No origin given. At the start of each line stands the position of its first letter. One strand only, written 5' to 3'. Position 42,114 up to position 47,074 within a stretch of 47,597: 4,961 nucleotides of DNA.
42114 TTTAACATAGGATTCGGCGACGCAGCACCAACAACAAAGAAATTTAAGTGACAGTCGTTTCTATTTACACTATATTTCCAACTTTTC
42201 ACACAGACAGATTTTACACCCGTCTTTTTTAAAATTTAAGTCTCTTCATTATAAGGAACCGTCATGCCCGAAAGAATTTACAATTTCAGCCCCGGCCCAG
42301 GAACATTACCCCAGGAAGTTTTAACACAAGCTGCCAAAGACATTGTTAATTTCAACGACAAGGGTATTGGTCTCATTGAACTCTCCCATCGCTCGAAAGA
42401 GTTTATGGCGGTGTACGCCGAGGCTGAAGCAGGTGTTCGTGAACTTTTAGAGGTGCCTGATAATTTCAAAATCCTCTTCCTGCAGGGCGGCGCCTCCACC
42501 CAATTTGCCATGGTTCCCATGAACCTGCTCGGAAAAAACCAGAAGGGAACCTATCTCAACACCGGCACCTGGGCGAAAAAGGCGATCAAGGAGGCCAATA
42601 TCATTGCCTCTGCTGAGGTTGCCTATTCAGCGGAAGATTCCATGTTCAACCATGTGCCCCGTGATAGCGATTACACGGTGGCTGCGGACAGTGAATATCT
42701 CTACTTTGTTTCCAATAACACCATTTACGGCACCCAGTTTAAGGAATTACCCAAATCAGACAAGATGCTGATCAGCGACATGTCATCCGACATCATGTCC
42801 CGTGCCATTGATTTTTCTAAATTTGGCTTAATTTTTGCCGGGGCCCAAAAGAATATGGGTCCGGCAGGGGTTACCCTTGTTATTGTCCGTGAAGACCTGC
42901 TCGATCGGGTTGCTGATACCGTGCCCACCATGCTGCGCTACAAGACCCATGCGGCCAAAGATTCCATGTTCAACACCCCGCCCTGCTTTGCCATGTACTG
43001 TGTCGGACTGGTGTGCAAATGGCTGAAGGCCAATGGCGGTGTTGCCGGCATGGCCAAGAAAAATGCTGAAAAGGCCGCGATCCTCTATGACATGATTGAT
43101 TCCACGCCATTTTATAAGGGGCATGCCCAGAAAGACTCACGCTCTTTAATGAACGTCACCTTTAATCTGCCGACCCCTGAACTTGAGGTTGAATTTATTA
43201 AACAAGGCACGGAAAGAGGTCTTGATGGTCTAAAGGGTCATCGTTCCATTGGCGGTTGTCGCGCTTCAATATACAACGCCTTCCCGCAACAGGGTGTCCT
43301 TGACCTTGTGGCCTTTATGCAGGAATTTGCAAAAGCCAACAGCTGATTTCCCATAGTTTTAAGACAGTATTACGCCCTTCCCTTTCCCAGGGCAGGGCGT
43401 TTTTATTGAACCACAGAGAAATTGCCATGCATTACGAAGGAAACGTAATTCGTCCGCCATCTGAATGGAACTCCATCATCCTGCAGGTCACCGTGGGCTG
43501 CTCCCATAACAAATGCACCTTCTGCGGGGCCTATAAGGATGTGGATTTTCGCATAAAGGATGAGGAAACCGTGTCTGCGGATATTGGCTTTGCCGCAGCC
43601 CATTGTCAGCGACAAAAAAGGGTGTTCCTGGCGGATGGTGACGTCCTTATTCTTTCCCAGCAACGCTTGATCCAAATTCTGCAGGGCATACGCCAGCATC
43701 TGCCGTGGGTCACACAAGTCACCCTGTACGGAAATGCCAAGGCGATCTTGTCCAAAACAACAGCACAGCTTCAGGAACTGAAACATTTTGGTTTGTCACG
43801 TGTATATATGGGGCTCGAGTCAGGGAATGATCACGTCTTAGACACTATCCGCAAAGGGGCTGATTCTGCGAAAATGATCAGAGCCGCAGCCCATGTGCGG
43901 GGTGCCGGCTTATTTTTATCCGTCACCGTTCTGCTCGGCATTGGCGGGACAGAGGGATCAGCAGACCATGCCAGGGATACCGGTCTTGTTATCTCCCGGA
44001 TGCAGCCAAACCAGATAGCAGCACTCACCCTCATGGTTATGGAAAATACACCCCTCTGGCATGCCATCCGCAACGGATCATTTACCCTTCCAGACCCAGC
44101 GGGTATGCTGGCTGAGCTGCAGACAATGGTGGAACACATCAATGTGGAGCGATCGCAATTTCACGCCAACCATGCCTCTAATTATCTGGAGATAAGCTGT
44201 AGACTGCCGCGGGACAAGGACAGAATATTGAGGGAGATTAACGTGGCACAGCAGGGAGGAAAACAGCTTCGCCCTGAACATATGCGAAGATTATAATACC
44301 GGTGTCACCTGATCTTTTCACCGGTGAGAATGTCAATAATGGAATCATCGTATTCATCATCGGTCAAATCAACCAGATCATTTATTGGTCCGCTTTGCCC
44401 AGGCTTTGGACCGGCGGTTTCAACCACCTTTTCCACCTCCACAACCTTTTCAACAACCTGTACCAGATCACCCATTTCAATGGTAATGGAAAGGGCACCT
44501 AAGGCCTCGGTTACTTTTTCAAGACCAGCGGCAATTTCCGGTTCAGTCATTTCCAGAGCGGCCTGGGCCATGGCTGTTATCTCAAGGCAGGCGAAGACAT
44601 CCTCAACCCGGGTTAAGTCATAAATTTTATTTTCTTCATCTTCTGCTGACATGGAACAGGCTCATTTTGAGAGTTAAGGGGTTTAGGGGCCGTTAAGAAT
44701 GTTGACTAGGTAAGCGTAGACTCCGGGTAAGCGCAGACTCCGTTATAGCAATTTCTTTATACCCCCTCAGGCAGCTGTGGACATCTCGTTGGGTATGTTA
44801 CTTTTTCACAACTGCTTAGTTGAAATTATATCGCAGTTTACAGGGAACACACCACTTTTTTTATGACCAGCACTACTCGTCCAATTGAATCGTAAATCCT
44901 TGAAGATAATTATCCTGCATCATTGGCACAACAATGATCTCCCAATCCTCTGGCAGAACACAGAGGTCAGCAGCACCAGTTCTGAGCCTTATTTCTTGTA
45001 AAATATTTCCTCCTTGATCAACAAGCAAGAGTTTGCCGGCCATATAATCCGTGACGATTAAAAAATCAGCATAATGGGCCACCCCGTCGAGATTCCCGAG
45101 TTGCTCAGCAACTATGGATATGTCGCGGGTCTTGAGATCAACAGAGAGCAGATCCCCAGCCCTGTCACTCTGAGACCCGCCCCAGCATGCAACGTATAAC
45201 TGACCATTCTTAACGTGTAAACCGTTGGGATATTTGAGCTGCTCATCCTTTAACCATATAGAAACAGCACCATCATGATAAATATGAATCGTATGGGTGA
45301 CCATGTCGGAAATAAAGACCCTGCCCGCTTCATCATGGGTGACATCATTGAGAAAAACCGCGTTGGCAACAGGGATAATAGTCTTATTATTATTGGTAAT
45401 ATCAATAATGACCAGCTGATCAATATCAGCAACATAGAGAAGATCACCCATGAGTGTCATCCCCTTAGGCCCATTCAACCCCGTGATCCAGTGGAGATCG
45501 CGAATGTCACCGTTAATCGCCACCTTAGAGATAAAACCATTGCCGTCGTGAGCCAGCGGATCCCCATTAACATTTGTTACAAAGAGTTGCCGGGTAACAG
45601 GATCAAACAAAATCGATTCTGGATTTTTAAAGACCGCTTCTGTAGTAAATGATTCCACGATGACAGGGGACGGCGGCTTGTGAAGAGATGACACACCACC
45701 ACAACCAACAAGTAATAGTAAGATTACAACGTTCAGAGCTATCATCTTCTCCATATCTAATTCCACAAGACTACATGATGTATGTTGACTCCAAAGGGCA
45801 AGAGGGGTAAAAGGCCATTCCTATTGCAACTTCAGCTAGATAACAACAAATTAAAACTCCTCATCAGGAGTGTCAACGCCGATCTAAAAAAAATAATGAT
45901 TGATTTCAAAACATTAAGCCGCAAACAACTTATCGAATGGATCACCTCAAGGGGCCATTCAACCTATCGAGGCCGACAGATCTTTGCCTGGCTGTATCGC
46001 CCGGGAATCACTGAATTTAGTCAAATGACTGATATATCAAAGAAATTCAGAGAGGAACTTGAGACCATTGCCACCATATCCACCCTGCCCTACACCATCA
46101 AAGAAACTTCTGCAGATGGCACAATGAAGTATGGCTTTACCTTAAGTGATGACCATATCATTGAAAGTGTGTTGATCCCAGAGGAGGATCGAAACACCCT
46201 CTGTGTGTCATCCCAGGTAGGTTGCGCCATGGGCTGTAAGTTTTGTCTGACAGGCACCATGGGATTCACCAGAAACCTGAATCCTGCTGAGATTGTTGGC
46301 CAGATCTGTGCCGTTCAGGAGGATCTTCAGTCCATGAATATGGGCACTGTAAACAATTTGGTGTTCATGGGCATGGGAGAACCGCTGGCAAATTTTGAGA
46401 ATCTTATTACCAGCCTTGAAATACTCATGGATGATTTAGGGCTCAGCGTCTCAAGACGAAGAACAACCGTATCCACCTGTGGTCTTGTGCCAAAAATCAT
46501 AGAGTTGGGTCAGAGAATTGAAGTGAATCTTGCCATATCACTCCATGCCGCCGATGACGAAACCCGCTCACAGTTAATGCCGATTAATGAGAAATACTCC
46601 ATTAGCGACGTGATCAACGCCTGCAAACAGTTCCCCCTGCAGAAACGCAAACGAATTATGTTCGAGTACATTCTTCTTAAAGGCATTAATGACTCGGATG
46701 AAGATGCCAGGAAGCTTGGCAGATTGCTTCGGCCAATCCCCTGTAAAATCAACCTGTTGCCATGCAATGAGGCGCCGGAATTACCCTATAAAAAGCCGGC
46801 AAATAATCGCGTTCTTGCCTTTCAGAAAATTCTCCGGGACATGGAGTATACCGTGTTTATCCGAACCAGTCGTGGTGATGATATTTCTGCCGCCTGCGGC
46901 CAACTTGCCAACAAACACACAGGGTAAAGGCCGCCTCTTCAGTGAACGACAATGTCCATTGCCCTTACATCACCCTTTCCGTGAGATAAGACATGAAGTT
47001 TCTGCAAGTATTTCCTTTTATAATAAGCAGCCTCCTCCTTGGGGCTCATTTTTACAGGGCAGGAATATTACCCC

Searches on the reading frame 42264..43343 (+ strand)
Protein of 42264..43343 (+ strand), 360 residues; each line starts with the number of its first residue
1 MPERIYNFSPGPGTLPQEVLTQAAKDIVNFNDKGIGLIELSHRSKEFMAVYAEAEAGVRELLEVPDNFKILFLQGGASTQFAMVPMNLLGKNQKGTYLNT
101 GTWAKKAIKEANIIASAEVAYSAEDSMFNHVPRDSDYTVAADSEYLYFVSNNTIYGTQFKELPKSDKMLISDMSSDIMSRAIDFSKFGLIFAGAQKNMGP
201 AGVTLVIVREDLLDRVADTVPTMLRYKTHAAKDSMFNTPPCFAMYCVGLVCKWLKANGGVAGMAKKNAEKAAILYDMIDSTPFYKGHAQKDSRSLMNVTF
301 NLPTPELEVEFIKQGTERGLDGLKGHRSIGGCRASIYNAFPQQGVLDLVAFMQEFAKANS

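Call 9: search_protein_families(library=pfam, proteins=[window:42264-43343:+], max_evalue=0.00001)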
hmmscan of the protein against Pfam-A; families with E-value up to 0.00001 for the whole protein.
window:42264-43343:+ (360 aa): 1 family
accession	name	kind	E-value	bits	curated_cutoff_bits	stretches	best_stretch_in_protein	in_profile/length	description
PF00266.25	Aminotran_5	-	1.3e-41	143.3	21.5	1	5-345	1-368/371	Aminotransferase class-V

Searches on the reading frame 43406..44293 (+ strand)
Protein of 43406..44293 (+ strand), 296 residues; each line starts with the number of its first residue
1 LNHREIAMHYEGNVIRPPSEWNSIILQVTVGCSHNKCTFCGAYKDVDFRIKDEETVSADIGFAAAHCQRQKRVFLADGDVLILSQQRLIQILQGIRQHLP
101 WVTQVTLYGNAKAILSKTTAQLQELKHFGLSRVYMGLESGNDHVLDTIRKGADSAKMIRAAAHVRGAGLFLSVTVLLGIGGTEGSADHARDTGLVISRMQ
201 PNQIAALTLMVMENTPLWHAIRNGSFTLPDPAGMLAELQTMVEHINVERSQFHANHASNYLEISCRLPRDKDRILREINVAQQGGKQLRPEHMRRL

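Call 9: search_protein_families(library=pfam, proteins=[window:43406-44293:+], max_evalue=0.00001)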
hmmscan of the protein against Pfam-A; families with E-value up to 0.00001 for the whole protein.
window:43406-44293:+ (296 aa): 1 family
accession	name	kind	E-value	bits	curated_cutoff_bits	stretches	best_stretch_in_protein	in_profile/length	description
PF04055.27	Radical_SAM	-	6e-14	53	29.5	1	27-184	2-157/166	Radical SAM superfamily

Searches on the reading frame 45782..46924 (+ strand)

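Call 9: search_protein_families(library=pfam, proteins=[window:45782-46924:+], max_evalue=0.00001)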
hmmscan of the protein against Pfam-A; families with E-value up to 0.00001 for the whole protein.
window:45782-46924:+ (381 aa): 2 families
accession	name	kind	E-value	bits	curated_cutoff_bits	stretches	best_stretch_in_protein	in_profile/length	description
PF21016.3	RlmN_N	-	8.1e-16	58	24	1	43-99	4-60/60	Ribosomal RNA large subunit methyltransferase N-terminal domain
PF04055.27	Radical_SAM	-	3.1e-14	53.9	29.5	1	143-311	2-164/166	Radical SAM superfamily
